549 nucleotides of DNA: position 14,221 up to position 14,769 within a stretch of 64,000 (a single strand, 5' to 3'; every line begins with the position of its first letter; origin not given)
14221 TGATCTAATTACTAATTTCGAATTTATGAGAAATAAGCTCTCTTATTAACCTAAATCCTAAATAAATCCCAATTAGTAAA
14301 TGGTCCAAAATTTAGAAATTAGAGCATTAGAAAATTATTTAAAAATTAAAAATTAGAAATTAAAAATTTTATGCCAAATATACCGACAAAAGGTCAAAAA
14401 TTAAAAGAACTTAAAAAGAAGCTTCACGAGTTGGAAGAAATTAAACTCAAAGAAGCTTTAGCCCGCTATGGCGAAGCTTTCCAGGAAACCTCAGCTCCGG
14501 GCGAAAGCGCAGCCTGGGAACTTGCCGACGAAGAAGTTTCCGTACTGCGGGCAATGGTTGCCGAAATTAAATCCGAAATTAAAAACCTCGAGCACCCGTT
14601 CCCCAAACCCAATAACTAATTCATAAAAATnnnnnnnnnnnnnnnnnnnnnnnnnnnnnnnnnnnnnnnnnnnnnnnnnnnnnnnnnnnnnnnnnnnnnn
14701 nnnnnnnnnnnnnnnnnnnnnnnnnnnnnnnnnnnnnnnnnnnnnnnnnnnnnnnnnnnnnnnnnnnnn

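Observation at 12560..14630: Foreign 504-aa protein plus a small coiled-coil ORF splits the str operon between rpsG and fusA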

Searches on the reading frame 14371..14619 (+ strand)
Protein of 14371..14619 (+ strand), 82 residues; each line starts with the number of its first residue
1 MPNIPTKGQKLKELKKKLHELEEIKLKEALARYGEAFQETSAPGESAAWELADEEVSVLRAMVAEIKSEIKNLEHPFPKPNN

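Call 3: search_protein_families(library=pfam, proteins=[window:14371-14619:+], max_evalue=1)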
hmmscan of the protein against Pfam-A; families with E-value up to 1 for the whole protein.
window:14371-14619:+ (82 aa): 4 families
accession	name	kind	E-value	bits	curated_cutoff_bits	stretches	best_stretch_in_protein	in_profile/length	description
PF14643.11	DUF4455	-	0.00065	18.9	30.4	1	4-73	80-152/469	Domain of unknown function (DUF4455)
PF18504.6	Csm1_N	-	0.0037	18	26.3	0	50-74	37-61/70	Csm1 N-terminal domain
PF03449.20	GreA_GreB_N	-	0.023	15.3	24.5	1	9-73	6-69/71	Transcription elongation factor, N-terminal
PF03961.19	FapA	-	0.22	11.6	31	1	5-76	152-225/272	Flagellar Assembly Protein A beta solenoid domain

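Call 4: search_protein_families(library=ncbifam, proteins=[window:14371-14619:+], max_evalue=1)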
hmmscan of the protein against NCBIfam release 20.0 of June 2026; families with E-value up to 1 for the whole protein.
window:14371-14619:+ (82 aa): 4 families
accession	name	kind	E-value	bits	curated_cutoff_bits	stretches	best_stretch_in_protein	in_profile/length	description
TIGR03545.1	TIGR03545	subfamily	0.0013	17.4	173.35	1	5-74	188-257/556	TIGR03545 family protein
TIGR01462.1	greA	subfamily_domain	0.013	15.5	139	1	9-73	5-68/151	transcription elongation factor GreA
TIGR00019.1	prfA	equivalog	0.045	12.7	423.25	1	2-76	27-105/361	peptide chain release factor 1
NF001263.0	PRK00226.1-4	equivalog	0.13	12.1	145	1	9-73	12-75/160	transcription elongation factor GreA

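Call 11: search_protein_families(library=phrogs, proteins=[window:14371-14619:+], max_evalue=1)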
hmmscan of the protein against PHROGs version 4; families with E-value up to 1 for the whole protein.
window:14371-14619:+ (82 aa): 5 families
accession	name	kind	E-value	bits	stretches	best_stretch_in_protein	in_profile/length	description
phrog_77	-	DNA, RNA and nucleotide metabolism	0.034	13.6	1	10-74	666-728/967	SbcC-like subunit of palindrome specific endonuclease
phrog_7330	-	unknown function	0.059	14.7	0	47-75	35-63/82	-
phrog_1638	-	unknown function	0.16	13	0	34-75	20-61/64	-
phrog_5296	-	unknown function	0.26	10.6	1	12-74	511-575/685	-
phrog_3313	-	unknown function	0.39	10.7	1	6-69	362-422/480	-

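Call 12: search_protein_families(library=padloc, proteins=[window:14371-14619:+], max_evalue=1)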
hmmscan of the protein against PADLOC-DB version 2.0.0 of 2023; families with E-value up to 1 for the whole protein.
window:14371-14619:+ (82 aa): 2 families
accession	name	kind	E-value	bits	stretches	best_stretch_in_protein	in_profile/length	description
PDLC00652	ZorF3|ZorF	-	0.013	13.6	1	9-69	46-105/242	DUF2894 domain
PDLC02094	Cas5b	-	0.023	11.9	1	9-77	128-194/358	-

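Call 14: find_homologous_proteins(query=window:14371-14619:+, max_evalue=0.01)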
Query window:14371-14619:+ (82 aa): 131 proteins with E <= 0.01 among 144 candidates; the best 120 are listed.
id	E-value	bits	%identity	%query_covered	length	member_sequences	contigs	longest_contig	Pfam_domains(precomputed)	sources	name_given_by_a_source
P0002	7.0e-45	168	100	100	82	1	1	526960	-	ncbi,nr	ncbi:MAG: hypothetical protein Q7S45_03205 [Candidatus Curtissbacteria bacterium]|nr:hypothetical pr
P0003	4.4e-42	159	95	100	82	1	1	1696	-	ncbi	-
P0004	5.8e-41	156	91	100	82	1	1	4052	-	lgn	-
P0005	6.7e-41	155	95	98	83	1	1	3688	-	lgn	-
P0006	2.4e-40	154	94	98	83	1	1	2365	-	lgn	-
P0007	4.2e-38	146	90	98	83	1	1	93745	-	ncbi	-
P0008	3.5e-37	144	89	98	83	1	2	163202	-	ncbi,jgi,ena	-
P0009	6.4e-37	143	89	96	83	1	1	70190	PF14643.12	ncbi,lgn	ncbi:MAG: hypothetical protein WD988_04420 [Candidatus Curtissbacteria bacterium]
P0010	1.8e-36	141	87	100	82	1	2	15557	-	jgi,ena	-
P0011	2.5e-36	141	88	98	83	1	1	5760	-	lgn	-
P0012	2.4e-35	138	86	96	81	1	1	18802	-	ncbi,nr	ncbi:hypothetical protein HYW40_01835 [Candidatus Curtissbacteria bacterium]|nr:hypothetical protein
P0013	5.5e-34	133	83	95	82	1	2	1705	-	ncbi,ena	-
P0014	5.5e-34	133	83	99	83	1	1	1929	-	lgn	-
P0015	8.3e-34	133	83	99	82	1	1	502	-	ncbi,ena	-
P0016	1.2e-32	129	79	95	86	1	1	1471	-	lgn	-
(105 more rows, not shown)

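Call 15: find_encoding_contigs(protein=P0007, flank=6000, max_places=2)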
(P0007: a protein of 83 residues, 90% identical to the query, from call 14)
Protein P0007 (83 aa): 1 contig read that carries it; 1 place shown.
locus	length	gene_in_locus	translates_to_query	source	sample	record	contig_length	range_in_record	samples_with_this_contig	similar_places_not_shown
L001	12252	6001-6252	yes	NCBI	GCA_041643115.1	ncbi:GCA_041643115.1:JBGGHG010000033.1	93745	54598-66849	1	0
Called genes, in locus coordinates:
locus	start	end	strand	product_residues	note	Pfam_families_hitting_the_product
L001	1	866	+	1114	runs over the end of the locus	PF04563:RNA_pol_Rpb2_1, PF04561:RNA_pol_Rpb2_2, PF04565:RNA_pol_Rpb2_3, PF10385:RNA_pol_Rpb2_45, PF00562:RNA_pol_Rpb2_6, PF04560:RNA_pol_Rpb2_7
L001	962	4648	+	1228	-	PF04997:RNA_pol_Rpb1_1, PF05000:RNA_pol_Rpb1_4 (faint), PF00623:RNA_pol_Rpb1_2, PF04983:RNA_pol_Rpb1_3, PF04998:RNA_pol_Rpb1_5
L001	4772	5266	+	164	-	PF00164:Ribosom_S12_S23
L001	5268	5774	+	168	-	PF00177:Ribosomal_S7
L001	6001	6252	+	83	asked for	-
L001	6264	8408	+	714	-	PF00009:GTP_EFTU, PF22042:EF-G_D2, PF03144:GTP_EFTU_D2, PF14492:EFG_III, PF03764:EFG_IV, PF00679:EFG_C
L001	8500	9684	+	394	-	PF00009:GTP_EFTU, PF03144:GTP_EFTU_D2, PF03143:GTP_EFTU_D3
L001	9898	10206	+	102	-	PF00338:Ribosomal_S10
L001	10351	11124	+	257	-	PF00297:Ribosomal_L3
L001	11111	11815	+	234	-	PF00573:Ribosomal_L4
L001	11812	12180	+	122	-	PF00276:Ribosomal_L23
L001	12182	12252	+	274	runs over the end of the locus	PF00181:Ribosomal_L2_N, PF03947:Ribosomal_L2_C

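Call 16: find_encoding_contigs(protein=P0008, flank=6000, max_places=2)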
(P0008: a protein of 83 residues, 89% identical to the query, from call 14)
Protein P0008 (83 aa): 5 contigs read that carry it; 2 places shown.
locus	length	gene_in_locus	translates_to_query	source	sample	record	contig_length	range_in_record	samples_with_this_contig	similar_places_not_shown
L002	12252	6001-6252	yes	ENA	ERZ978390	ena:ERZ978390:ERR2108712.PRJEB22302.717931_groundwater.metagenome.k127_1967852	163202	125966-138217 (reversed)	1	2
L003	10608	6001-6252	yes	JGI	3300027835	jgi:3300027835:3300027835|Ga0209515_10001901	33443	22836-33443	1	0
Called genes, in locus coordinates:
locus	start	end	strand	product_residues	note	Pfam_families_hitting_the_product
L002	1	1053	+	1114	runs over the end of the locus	PF04563:RNA_pol_Rpb2_1, PF04561:RNA_pol_Rpb2_2, PF04565:RNA_pol_Rpb2_3, PF10385:RNA_pol_Rpb2_45, PF00562:RNA_pol_Rpb2_6, PF04560:RNA_pol_Rpb2_7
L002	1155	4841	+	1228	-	PF04997:RNA_pol_Rpb1_1, PF00623:RNA_pol_Rpb1_2, PF04983:RNA_pol_Rpb1_3, PF04998:RNA_pol_Rpb1_5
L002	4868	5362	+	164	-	PF00164:Ribosom_S12_S23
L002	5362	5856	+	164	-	PF00177:Ribosomal_S7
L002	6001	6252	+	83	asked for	-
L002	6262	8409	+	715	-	PF00009:GTP_EFTU, PF22042:EF-G_D2, PF03144:GTP_EFTU_D2, PF14492:EFG_III, PF03764:EFG_IV, PF00679:EFG_C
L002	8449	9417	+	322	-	-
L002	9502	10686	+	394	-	PF00009:GTP_EFTU, PF03144:GTP_EFTU_D2, PF03143:GTP_EFTU_D3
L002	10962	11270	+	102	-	PF00338:Ribosomal_S10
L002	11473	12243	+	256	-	PF00297:Ribosomal_L3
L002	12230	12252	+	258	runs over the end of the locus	PF00573:Ribosomal_L4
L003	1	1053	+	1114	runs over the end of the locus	PF04563:RNA_pol_Rpb2_1, PF04561:RNA_pol_Rpb2_2, PF04565:RNA_pol_Rpb2_3, PF10385:RNA_pol_Rpb2_45, PF00562:RNA_pol_Rpb2_6, PF04560:RNA_pol_Rpb2_7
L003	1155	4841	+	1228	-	PF04997:RNA_pol_Rpb1_1, PF00623:RNA_pol_Rpb1_2, PF04983:RNA_pol_Rpb1_3, PF04998:RNA_pol_Rpb1_5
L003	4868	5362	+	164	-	PF00164:Ribosom_S12_S23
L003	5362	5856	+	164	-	PF00177:Ribosomal_S7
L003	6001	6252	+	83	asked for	-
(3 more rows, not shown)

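Call 17: find_encoding_contigs(protein=P0009, flank=6000, max_places=2)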
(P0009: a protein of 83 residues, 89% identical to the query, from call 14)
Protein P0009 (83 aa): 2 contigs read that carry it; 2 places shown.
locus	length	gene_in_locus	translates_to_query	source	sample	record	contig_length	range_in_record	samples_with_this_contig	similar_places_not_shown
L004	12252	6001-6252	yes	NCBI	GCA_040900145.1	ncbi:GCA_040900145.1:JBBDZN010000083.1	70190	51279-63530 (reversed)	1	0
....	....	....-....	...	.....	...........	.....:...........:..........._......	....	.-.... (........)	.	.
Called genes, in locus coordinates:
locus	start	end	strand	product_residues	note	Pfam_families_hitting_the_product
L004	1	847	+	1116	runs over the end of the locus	PF04563:RNA_pol_Rpb2_1, PF04561:RNA_pol_Rpb2_2, PF04565:RNA_pol_Rpb2_3, PF10385:RNA_pol_Rpb2_45, PF00562:RNA_pol_Rpb2_6, PF04560:RNA_pol_Rpb2_7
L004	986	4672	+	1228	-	PF04997:RNA_pol_Rpb1_1, PF00623:RNA_pol_Rpb1_2, PF04983:RNA_pol_Rpb1_3, PF04998:RNA_pol_Rpb1_5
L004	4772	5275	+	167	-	PF00164:Ribosom_S12_S23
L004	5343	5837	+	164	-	PF00177:Ribosomal_S7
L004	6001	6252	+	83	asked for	PF14643:DUF4455 (weak)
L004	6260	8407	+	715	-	PF00009:GTP_EFTU, PF22042:EF-G_D2, PF03144:GTP_EFTU_D2, PF14492:EFG_III, PF03764:EFG_IV, PF00679:EFG_C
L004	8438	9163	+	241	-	-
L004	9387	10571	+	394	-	PF00009:GTP_EFTU, PF03144:GTP_EFTU_D2, PF03143:GTP_EFTU_D3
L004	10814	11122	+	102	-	PF00338:Ribosomal_S10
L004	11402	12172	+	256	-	PF00297:Ribosomal_L3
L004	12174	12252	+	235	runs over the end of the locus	PF00573:Ribosomal_L4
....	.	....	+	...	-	?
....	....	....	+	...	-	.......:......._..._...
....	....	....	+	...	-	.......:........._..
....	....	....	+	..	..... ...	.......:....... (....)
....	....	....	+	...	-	?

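Call 40: find_related_loci(query=window:14371-14616:+, collection=genome_contigs, flank=4000)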
Query window:14371-14616:+ (82 aa) in genome_contigs; peptide patterns used: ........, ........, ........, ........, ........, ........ (x = any residue, [..] = any of these).
335 stretches matched a pattern; 7 encode a relative of the query (tblastn E <= 1e-3); 7 distinct loci.
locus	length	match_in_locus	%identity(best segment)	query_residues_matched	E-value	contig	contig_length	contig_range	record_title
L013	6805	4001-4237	86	1-79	1e-42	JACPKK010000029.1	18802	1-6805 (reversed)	MAG: Candidatus Curtissbacteria bacterium isolate NC_groundwater_492_Ag_S-0.1um_45_10 S35_SO-1_scaffold_215603, whole ge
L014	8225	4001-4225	69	4-77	2e-31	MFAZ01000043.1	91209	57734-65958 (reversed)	MAG: Candidatus Curtissbacteria bacterium RIFCSPHIGHO2_01_FULL_41_11 rifcsphigho2_01_scaffold_800, whole genome shotgun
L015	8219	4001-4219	75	6-77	1e-30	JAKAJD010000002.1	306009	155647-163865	MAG: bacterium isolate WY3.bin73 NODE_20_length_306009_cov_3.684035, whole genome shotgun sequence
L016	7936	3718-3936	74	6-77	1e-30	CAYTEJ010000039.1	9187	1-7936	MAG TPA_asm: uncultured Gammaproteobacteria bacterium isolate binchicken_co110_1204 genome assembly, contig: NODE_16559_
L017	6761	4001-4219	74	6-77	6e-30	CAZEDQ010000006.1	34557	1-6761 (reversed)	MAG TPA_asm: uncultured Gammaproteobacteria bacterium isolate SRP050083_co7_608 genome assembly, contig: NODE_935_length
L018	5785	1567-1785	74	6-77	4e-30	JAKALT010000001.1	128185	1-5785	MAG: bacterium isolate WY5.bin133 NODE_200_length_128185_cov_2.073818, whole genome shotgun sequence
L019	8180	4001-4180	72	23-81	4e-24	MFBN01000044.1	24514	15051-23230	MAG: Candidatus Curtissbacteria bacterium RIFCSPLOWO2_01_FULL_37_9 rifcsplowo2_01_scaffold_5590, whole genome shotgun se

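Call 59: search_solved_structures(query=A4, max_evalue=10, show_alignments=3)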
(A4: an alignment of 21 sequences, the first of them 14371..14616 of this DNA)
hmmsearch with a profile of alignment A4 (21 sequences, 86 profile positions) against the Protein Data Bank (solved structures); distinct sequences matched with E-value up to 10: 8.
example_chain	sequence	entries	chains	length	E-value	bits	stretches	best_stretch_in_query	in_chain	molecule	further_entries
5eqz_A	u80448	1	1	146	0.21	14.5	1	6-44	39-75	Rev protein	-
3wmj_A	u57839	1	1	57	0.23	14.4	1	47-75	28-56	EIAV vaccine gp45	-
3wmi_A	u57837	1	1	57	0.32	14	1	47-75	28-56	EIAV gp45 wild type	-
6jfv_B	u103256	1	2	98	0.5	13.3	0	8-37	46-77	Keratin, type II cytoskeletal 5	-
3tnu_B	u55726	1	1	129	0.98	12.4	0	53-80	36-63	Keratin, type II cytoskeletal 5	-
9g7t_A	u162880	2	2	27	1.1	12.2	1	52-69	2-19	Inverted formin-2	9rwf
4zry_B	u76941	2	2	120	1.4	11.9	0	7-37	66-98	Keratin, type II cytoskeletal 1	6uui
1vf6_A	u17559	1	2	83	3.7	10.6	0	3-40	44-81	PALS1-associated tight junction protein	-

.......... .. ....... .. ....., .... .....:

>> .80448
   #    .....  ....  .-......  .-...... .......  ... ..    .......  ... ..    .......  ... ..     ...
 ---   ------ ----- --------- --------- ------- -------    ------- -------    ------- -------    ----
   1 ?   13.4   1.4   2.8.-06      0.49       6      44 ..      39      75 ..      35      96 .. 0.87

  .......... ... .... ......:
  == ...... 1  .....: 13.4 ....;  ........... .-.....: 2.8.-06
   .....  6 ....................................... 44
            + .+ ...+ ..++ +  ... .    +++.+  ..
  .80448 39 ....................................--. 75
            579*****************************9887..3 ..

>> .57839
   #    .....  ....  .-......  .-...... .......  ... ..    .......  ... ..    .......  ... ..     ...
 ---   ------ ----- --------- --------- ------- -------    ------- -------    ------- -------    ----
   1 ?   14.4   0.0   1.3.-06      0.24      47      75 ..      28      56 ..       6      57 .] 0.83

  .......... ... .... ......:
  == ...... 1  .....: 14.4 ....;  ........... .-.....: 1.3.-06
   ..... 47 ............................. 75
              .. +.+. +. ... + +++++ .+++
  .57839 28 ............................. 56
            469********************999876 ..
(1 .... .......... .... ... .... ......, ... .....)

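Call 60: search_protein_families(library=pfam, alignment_id=A4, max_evalue=0.1)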
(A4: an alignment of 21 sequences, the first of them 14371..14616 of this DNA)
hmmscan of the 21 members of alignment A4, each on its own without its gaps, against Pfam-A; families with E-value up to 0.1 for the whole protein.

A. member 1, window:14371-14616:+ (82 aa): 3 families
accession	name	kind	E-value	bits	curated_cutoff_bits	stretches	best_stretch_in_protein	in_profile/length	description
PF14643.11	DUF4455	-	0.00065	18.9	30.4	1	4-73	80-152/469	Domain of unknown function (DUF4455)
PF18504.6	Csm1_N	-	0.0037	18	26.3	0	50-74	37-61/70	Csm1 N-terminal domain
PF03449.20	GreA_GreB_N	-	0.023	15.3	24.5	1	9-73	6-69/71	Transcription elongation factor, N-terminal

B. families by the number of members that match (of 21 scanned): 21 families
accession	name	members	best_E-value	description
PF03449.20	GreA_GreB_N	19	1.5e-05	Transcription elongation factor, N-terminal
PF18504.6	Csm1_N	10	0.00083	Csm1 N-terminal domain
PF14643.11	DUF4455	9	1.3e-05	Domain of unknown function (DUF4455)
PF01166.23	TSC22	5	0.012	TSC-22/dip/bun family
PF09787.14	Golgin_A5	5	0.012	Golgin subfamily A member 5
PF17792.6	ThiD2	3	0.0076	ThiD2 family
PF09177.16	STX6_10_61_N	2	0.03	Syntaxin 6/10/61, N-terminal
PF15898.10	PRKG1_interact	2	0.036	cGMP-dependent protein kinase interacting domain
PF15784.10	GPS2_interact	2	0.04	G-protein pathway suppressor 2-interacting domain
PF17195.9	DUF5132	2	0.059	Protein of unknown function (DUF5132)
PF08954.16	Trimer_CC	1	0.0066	Trimerisation motif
PF20940.2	SSV1_D-63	1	0.018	Sulfolobus spindle-shape virus 1, protein D-63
PF10473.14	CENP-F_leu_zip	1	0.024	Leucine-rich repeats of kinetochore protein Cenp-F/LEK1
PF25610.1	HR1_TOCA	1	0.032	TOCA family HR1 domain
PF13791.11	Sigma_reg_C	1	0.038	Sigma factor regulator C-terminal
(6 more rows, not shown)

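Call 75: find_encoding_contigs(protein=P0005, flank=4000, max_places=2)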
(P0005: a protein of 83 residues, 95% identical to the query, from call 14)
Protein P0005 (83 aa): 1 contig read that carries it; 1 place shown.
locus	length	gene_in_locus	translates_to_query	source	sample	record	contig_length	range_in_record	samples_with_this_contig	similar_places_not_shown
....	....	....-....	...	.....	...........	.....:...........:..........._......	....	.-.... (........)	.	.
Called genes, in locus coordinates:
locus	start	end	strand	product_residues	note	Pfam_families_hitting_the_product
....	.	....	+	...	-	?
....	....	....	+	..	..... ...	-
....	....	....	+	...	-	?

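Call 76: find_encoding_contigs(protein=P0004, flank=4000, max_places=2)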
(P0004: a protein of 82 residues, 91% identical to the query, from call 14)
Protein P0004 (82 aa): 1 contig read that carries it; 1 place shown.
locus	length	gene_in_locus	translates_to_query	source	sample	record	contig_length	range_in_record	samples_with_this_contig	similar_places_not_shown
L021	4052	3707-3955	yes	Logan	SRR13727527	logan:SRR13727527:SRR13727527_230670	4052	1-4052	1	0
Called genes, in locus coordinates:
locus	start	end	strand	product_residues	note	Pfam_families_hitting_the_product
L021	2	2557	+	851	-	?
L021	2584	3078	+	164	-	PF00164:Ribosom_S12_S23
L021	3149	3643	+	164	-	PF00177:Ribosomal_S7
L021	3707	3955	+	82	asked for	-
